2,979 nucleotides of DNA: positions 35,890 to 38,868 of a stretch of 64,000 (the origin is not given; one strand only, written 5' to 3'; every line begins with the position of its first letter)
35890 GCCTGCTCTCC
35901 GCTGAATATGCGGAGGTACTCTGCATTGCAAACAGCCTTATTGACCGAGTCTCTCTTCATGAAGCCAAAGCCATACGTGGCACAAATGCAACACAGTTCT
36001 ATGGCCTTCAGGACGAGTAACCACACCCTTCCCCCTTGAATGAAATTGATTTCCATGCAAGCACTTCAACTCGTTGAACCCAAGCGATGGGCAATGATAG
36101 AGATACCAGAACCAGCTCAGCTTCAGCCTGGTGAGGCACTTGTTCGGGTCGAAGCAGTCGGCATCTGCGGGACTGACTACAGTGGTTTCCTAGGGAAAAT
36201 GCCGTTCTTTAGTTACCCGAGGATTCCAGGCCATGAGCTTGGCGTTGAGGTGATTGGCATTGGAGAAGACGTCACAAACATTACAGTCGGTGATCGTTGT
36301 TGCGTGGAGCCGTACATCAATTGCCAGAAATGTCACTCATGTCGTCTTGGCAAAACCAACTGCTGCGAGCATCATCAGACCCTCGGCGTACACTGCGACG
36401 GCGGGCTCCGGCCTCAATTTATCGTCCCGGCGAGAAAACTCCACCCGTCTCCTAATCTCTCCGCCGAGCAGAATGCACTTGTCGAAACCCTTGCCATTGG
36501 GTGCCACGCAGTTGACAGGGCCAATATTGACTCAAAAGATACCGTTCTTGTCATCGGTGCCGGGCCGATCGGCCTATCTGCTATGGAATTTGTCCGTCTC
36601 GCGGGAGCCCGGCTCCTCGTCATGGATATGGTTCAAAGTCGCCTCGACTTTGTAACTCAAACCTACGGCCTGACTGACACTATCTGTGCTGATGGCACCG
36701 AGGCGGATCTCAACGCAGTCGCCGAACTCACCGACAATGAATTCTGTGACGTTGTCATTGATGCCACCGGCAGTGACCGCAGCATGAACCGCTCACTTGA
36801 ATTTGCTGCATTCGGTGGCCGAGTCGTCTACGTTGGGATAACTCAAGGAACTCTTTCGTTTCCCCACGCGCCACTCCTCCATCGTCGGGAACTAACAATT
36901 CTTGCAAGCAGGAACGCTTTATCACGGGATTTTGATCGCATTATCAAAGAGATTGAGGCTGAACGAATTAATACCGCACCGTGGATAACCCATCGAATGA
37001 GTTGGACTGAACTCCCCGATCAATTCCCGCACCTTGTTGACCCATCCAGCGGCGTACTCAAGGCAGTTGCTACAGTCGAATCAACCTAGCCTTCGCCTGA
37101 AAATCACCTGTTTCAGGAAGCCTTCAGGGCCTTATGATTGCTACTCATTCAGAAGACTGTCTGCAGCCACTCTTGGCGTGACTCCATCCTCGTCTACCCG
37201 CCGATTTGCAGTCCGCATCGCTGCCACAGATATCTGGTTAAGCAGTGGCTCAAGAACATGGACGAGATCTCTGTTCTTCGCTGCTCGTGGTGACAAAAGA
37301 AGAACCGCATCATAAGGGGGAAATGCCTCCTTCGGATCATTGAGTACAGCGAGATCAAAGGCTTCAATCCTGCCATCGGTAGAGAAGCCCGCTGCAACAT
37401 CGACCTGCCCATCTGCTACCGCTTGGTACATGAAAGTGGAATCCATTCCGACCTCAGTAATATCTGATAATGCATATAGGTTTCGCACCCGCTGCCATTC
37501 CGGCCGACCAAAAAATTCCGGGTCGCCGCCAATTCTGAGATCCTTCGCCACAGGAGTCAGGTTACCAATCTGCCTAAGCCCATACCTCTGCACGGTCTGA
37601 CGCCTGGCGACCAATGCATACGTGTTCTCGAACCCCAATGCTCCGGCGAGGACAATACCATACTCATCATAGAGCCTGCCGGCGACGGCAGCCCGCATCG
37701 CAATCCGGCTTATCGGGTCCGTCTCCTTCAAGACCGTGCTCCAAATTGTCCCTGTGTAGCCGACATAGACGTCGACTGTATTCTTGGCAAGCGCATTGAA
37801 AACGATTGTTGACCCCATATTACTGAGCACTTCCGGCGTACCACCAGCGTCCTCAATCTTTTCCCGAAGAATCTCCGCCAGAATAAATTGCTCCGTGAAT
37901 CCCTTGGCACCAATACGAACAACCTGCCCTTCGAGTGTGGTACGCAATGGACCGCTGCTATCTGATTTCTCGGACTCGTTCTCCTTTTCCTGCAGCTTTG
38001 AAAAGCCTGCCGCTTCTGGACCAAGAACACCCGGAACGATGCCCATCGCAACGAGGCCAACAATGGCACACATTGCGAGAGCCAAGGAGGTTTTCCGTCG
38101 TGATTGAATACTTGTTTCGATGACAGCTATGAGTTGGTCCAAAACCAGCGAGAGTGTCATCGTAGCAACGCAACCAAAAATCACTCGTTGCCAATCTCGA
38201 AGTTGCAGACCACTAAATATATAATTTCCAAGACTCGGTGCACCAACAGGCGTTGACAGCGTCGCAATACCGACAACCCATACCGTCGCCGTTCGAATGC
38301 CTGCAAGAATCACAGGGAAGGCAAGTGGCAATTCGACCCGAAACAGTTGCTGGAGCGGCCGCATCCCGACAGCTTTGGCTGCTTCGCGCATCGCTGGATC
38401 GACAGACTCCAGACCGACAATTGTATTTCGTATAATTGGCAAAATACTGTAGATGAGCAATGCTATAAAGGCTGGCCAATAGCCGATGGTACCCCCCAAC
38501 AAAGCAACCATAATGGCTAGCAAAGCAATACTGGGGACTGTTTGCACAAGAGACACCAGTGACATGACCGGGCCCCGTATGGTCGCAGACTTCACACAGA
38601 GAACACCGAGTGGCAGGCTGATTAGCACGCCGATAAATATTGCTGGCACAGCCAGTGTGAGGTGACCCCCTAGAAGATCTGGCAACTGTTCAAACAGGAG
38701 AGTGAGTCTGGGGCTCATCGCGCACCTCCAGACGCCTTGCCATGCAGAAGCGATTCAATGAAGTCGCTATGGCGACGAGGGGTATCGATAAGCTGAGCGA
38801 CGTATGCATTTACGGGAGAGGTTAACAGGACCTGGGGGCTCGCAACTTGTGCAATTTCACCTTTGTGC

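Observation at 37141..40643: EgtD-family betaine methyltransferase co-oriented with a fused permease-SBP betaine-type ABC transporter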

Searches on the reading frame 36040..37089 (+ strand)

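Call 6: search_protein_families(library=pfam, proteins=[window:36040-37089:+], max_evalue=0.001)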
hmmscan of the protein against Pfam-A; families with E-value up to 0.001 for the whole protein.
window:36040-37089:+ (349 aa): 4 families
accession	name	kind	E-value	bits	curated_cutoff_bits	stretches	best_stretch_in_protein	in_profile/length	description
PF08240.17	ADH_N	-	1.9e-24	86.3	23.5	1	29-138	1-103/104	Alcohol dehydrogenase GroES-like domain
PF00107.32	ADH_zinc_N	-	6e-20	71.9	31.8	1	176-305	1-127/129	Zinc-binding dehydrogenase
PF16912.11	Glu_dehyd_C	-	1.9e-09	37.8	34.9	1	165-324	30-193/211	Glucose dehydrogenase C-terminus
PF13602.12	ADH_zinc_N_2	-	0.00037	21.9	27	1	218-314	8-107/134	Zinc-binding dehydrogenase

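Call 7: search_protein_families(library=ncbifam, proteins=[window:36040-37089:+], max_evalue=0.001)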
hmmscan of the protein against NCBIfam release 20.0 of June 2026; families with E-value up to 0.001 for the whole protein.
window:36040-37089:+ (349 aa): 21 families
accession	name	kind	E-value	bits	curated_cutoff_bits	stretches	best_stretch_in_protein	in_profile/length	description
NF007489.0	PRK10083.1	equivalog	3.2e-52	177.6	376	1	9-328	4-319/339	Zn-dependent oxidoreductase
NF041097.1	keto_inos_dh_IolM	equivalog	5.6e-45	153.6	450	1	7-329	30-374/389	scyllo-inosose 3-dehydrogenase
TIGR00692.1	tdh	equivalog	2.5e-44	151.7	458.35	1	19-330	13-326/340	L-threonine 3-dehydrogenase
NF003808.0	PRK05396.1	equivalog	9e-43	146.4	380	1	7-335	2-331/341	L-threonine 3-dehydrogenase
NF010344.0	PRK13771.1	subfamily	2.3e-33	115.6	349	1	12-333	7-321/334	putative alcohol dehydrogenase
NF007375.0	PRK09880.1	equivalog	2.9e-30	105.2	469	1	31-327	28-325/344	L-idonate 5-dehydrogenase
NF007642.0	PRK10309.1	equivalog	4.1e-30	105.2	550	1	18-321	13-322/347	galactitol-1-phosphate 5-dehydrogenase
TIGR03451.1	mycoS_dep_FDH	equivalog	9.3e-29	100.3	512.9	2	156-332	167-346/358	S-(hydroxymethyl)mycothiol dehydrogenase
TIGR03989.1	Rxyl_3153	subfamily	2.1e-25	89.8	440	2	17-112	14-108/370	NDMA-dependent alcohol dehydrogenase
NF041172.1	AcrlCoa_red_Thmprot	equivalog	2.2e-24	86.1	500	1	7-325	2-314/334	acryloyl-CoA reductase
TIGR03366.1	HpnZ_proposed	hypoth_equivalog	2.6e-23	82.7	328.1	1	27-308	2-296/315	putative phosphonate catabolism associated alcohol dehydrogenase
NF006940.0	PRK09422.1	equivalog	3.4e-22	78.9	344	1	18-273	12-267/338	alcohol dehydrogenase AdhP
TIGR01202.1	bchC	equivalog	2.4e-20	72.9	291.25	1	29-327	24-291/308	chlorophyll synthesis pathway protein BchC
TIGR02818.1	adh_III_F_hyde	equivalog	2.6e-20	72.8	543.95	2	28-121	24-120/368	S-(hydroxymethyl)glutathione dehydrogenase/class III alcohol dehydrogenase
TIGR03201.1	dearomat_had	equivalog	2.7e-19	69.5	338.65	1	20-275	16-281/349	6-hydroxycyclohex-1-ene-1-carbonyl-CoA dehydrogenase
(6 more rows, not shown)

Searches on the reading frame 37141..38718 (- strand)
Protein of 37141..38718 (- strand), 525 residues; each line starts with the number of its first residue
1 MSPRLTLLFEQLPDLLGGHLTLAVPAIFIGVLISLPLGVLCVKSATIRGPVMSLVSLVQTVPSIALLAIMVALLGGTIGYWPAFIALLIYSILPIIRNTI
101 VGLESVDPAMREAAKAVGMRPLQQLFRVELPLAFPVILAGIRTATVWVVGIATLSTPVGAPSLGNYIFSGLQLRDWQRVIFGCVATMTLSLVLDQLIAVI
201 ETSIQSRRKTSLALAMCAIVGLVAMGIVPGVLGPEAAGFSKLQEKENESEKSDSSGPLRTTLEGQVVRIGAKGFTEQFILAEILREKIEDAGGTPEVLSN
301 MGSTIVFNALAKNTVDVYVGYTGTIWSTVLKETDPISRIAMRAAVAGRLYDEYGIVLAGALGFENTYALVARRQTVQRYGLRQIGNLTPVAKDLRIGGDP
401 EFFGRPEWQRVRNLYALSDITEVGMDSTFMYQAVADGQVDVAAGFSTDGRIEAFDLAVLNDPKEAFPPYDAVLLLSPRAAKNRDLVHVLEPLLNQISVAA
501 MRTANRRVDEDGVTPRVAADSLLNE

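Call 6: search_protein_families(library=pfam, proteins=[window:37141-38718:-], max_evalue=0.001)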
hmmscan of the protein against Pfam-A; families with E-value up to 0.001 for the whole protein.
window:37141-38718:- (525 aa): 2 families
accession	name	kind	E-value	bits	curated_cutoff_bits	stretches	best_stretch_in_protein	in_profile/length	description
PF04069.17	OpuAC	-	5.7e-46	157.6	21.2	1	267-523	3-255/257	Substrate binding domain of ABC-type glycine betaine transport system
PF00528.27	BPD_transp_1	-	1.5e-20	74.2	26.4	1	35-204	2-182/184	Binding-protein-dependent transport system inner membrane component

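Call 7: search_protein_families(library=ncbifam, proteins=[window:37141-38718:-], max_evalue=0.001)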
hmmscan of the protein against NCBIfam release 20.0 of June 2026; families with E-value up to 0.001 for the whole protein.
window:37141-38718:- (525 aa): 16 families
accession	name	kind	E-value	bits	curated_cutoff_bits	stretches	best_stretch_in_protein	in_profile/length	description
TIGR03416.1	ABC_choXWV_perm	equivalog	7e-22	78.2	363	1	20-196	92-266/267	choline ABC transporter permease subunit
NF008196.0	PRK10952.1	equivalog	2.7e-21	75.8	439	1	20-223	150-349/356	glycine betaine/L-proline ABC transporter permease ProW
NF049931.1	GlyBetbindOsmF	equivalog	6e-13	48.5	400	1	265-522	3-275/283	glycine betaine ABC transporter substrate-binding protein OsmF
NF040733.1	ABC_perm_U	equivalog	2e-10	40.6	295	1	27-150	69-192/251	ABC transporter permease subunit SaoP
TIGR01097.1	PhnE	equivalog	3.1e-10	39.9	216.7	1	14-202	59-249/252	phosphonate ABC transporter, permease protein PhnE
NF007545.0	PRK10160.1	equivalog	2.5e-09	37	342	1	16-154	80-214/275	taurine ABC transporter permease TauC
TIGR01183.1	ntrB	equivalog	9e-08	32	209.05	1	29-200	32-202/202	nitrate ABC transporter permease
NF007044.0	PRK09497.1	equivalog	1.7e-07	31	348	1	84-199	153-270/285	spermidine/putrescine ABC transporter permease PotB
NF007047.0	PRK09500.1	equivalog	6.1e-06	26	326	1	26-143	74-191/257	spermidine/putrescine ABC transporter permease PotC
NF008049.0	PRK10782.1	subfamily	7.8e-06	25.7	212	1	24-167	21-176/217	methionine ABC transporter permease MetI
TIGR01581.1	Mo_ABC_porter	hypoth_equivalog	1.4e-05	24.7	210.3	1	93-141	116-164/225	ABC transporter permease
NF008470.0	PRK11365.1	equivalog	8.3e-05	22.1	347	1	27-151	73-197/263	aliphatic sulfonate ABC transporter permease SsuC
TIGR02141.1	modB_ABC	equivalog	0.00015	21.4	182.6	1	60-150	58-150/208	molybdate ABC transporter permease subunit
TIGR03255.1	PhnV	equivalog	0.00049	19.8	358.7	1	20-150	76-211/270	2-aminoethylphosphonate ABC transport system, membrane component PhnV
TIGR00974.1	3a0107s02c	equivalog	0.00056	19.2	193.45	0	19-141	59-190/272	phosphate ABC transporter permease PstA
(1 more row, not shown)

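Call 39: find_related_loci(query=A1, collection=genome_contigs, flank=10000)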
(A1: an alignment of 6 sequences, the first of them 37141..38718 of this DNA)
Query A1 (525 aa) in genome_contigs; peptide patterns used: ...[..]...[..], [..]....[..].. (x = any residue, [..] = any of these).
419 stretches matched a pattern; 219 encode a relative of the query (tblastn E <= 1e-3); the best 80 are kept; 80 distinct loci.
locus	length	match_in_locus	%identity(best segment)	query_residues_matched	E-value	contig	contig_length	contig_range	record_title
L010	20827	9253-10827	89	1-525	0e+0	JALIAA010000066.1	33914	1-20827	MAG: Pirellulales bacterium isolate MAG-32 FT_SA74717_FT_16_length_33914_cov_15, whole genome shotgun sequence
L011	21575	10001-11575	86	1-525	0e+0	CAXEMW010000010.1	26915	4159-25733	MAG TPA_asm: uncultured Planctomycetaceae bacterium isolate ERR598963_binner13_Refined_53 genome assembly, contig: ERZ83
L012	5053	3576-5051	90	1-492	0e+0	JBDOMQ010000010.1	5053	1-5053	MAG: Pirellulales bacterium isolate FK190211_WC_130_metabat2_scaf2bin.010 NODE_3497_length_5053_cov_2.172148, whole geno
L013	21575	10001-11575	80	1-525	0e+0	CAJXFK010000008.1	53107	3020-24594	MAG TPA_asm: uncultured Planctomycetaceae bacterium isolate ERR599052_bin.218_MetaBAT_v2.12.1_MAG genome assembly, conti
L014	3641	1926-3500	79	1-525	0e+0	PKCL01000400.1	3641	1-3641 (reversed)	MAG: Planctomycetaceae bacterium isolate Plancto9 c_000000027861, whole genome shotgun sequence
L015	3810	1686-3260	78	1-525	0e+0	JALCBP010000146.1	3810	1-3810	MAG: Pirellulales bacterium isolate H2_metabat_bins_sspec.tsv.001 NODE_905_length_3810_cov_22.842610, whole genome shotg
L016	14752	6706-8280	80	1-525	0e+0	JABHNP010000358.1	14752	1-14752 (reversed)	MAG: Planctomycetaceae bacterium isolate SI037S4_bin10 k141_1289526, whole genome shotgun sequence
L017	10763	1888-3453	74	1-522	0e+0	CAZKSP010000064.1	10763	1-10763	MAG TPA_asm: uncultured Chitinophagaceae bacterium isolate SRP134809_co1_531 genome assembly, contig: NODE_12196_length_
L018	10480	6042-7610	73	1-522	0e+0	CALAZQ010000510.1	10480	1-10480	MAG TPA_asm: uncultured Planctomycetaceae bacterium isolate ERR1995205_bin.16_CONCOCT_v1.1_MAG genome assembly, contig:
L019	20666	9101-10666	73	1-522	0e+0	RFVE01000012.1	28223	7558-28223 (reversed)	MAG: Planctomycetia bacterium isolate WB5_5_029 contig_100_11, whole genome shotgun sequence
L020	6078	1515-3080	74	1-523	0e+0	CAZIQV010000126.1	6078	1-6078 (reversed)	MAG TPA_asm: uncultured Chitinophagaceae bacterium isolate binchicken_co334_154 genome assembly, contig: NODE_25836_leng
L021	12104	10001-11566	71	1-522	0e+0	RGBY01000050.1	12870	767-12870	MAG: Planctomycetia bacterium isolate WB6_4_048 contig_100_49, whole genome shotgun sequence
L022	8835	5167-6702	72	1-515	0e+0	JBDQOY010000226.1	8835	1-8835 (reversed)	MAG: Pirellulales bacterium isolate SFB_27S_18OctNov_coas_55 k141_2745701, whole genome shotgun sequence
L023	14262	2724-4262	73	1-515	0e+0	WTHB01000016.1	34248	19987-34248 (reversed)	MAG: Planctomycetaceae bacterium isolate CO36405bin_5 NODE_282_length_34248_cov_11.892054, whole genome shotgun sequence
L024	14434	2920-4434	66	17-524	0e+0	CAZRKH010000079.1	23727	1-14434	MAG TPA_asm: uncultured Chitinophagaceae bacterium isolate SRP067234_co1_348 genome assembly, contig: k99_97820, whole g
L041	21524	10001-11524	54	9-519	1e-159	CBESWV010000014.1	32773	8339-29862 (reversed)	MAG TPA_asm: uncultured bacterium isolate SRR7614708_binner23_Refined_5 genome assembly, contig: ERZ25083860.49, whole g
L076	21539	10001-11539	47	1-511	2e-141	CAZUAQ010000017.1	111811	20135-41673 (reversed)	MAG TPA_asm: uncultured Planctomycetales bacterium isolate SRP141376_co4_62 genome assembly, contig: NODE_244_length_111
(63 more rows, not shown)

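Call 67: search_protein_families(library=pfam, proteins=[L041:8265-9158:-, L076:11620-13578:-], max_evalue=0.00001)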
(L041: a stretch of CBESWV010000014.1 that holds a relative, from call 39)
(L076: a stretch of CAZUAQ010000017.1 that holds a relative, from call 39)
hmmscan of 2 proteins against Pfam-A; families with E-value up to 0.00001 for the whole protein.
L041:8265-9158:- (297 aa): 0 families

L076:11620-13578:- (652 aa): 2 families
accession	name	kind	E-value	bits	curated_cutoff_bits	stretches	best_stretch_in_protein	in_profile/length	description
PF00754.31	F5_F8_type_C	-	7.1e-15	55.7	28.2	1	452-572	8-125/127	F5/8 type C domain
PF22633.2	F5_F8_type_C_2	-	2e-09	38.4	27.8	1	460-557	1-91/91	NedA-like, galactose-binding domain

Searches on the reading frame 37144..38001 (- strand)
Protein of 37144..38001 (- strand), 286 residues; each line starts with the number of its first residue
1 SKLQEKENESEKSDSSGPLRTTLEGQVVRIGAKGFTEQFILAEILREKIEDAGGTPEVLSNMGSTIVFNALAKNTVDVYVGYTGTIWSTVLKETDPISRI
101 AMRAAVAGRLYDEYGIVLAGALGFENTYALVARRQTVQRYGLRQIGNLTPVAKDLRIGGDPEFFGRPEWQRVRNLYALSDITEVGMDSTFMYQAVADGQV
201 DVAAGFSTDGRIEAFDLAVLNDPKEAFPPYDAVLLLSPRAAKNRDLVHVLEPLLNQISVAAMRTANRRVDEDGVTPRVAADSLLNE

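Call 9: search_solved_structures(query=window:37144-38001:-, show_alignments=5, max_evalue=0.01)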
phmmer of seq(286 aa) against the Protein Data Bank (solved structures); distinct sequences matched with E-value up to 0.01: 27.
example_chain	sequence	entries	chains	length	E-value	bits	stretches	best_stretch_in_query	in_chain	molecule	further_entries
1sw2_A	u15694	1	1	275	1.2e-44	155.9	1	27-285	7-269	osmoprotection protein (proX)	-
1sw1_A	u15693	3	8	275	1.2e-44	155.9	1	27-285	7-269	osmoprotection protein (proX)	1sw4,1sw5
3mam_A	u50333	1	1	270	3.6e-43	151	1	28-285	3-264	Osmoprotection protein (ProX)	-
3o66_A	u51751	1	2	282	3e-29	105.4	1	28-284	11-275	Glycine betaine/carnitine/choline ABC transporter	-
9egh_A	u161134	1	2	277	5.2e-29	104.6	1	28-284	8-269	Ergothioneine transporter EgtUC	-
9egj_A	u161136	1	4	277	8.6e-29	103.9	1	30-284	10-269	Ergothioneine transporter EgtUC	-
9o5f_A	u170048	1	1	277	9.3e-29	103.8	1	30-284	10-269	Ergothioneine transporter EgtUC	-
7txk_A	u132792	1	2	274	1.3e-28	103.3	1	30-284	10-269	Choline transporter (Glycine betaine transport system permease protein)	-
7txl_A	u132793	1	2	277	1.3e-28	103.3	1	30-284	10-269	Choline transporter (Glycine betaine transport system permease protein)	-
9egi_A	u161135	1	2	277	1.5e-28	103.1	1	31-284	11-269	Ergothioneine transporter EgtUC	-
6uru_A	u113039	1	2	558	4.3e-27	98.3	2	109-285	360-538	iAChSnFR precursor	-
6eyg_A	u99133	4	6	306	1.4e-26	96.7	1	21-284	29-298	Osmotically activated L-carnitine/choline ABC transporter substrate-binding protein OpuCC | Choline binding protein OpuBC | Choline-binding protein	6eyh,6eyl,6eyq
3r6u_A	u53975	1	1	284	8.5e-26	94.1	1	24-284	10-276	Choline-binding protein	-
7s7w_A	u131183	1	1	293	1.3e-25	93.5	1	26-285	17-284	iNicSnFR 3.0 Fluorescent Nicotine Sensor precursor binding protein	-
3ppn_A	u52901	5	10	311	2.2e-25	92.7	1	26-284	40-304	Glycine betaine/carnitine/choline-binding protein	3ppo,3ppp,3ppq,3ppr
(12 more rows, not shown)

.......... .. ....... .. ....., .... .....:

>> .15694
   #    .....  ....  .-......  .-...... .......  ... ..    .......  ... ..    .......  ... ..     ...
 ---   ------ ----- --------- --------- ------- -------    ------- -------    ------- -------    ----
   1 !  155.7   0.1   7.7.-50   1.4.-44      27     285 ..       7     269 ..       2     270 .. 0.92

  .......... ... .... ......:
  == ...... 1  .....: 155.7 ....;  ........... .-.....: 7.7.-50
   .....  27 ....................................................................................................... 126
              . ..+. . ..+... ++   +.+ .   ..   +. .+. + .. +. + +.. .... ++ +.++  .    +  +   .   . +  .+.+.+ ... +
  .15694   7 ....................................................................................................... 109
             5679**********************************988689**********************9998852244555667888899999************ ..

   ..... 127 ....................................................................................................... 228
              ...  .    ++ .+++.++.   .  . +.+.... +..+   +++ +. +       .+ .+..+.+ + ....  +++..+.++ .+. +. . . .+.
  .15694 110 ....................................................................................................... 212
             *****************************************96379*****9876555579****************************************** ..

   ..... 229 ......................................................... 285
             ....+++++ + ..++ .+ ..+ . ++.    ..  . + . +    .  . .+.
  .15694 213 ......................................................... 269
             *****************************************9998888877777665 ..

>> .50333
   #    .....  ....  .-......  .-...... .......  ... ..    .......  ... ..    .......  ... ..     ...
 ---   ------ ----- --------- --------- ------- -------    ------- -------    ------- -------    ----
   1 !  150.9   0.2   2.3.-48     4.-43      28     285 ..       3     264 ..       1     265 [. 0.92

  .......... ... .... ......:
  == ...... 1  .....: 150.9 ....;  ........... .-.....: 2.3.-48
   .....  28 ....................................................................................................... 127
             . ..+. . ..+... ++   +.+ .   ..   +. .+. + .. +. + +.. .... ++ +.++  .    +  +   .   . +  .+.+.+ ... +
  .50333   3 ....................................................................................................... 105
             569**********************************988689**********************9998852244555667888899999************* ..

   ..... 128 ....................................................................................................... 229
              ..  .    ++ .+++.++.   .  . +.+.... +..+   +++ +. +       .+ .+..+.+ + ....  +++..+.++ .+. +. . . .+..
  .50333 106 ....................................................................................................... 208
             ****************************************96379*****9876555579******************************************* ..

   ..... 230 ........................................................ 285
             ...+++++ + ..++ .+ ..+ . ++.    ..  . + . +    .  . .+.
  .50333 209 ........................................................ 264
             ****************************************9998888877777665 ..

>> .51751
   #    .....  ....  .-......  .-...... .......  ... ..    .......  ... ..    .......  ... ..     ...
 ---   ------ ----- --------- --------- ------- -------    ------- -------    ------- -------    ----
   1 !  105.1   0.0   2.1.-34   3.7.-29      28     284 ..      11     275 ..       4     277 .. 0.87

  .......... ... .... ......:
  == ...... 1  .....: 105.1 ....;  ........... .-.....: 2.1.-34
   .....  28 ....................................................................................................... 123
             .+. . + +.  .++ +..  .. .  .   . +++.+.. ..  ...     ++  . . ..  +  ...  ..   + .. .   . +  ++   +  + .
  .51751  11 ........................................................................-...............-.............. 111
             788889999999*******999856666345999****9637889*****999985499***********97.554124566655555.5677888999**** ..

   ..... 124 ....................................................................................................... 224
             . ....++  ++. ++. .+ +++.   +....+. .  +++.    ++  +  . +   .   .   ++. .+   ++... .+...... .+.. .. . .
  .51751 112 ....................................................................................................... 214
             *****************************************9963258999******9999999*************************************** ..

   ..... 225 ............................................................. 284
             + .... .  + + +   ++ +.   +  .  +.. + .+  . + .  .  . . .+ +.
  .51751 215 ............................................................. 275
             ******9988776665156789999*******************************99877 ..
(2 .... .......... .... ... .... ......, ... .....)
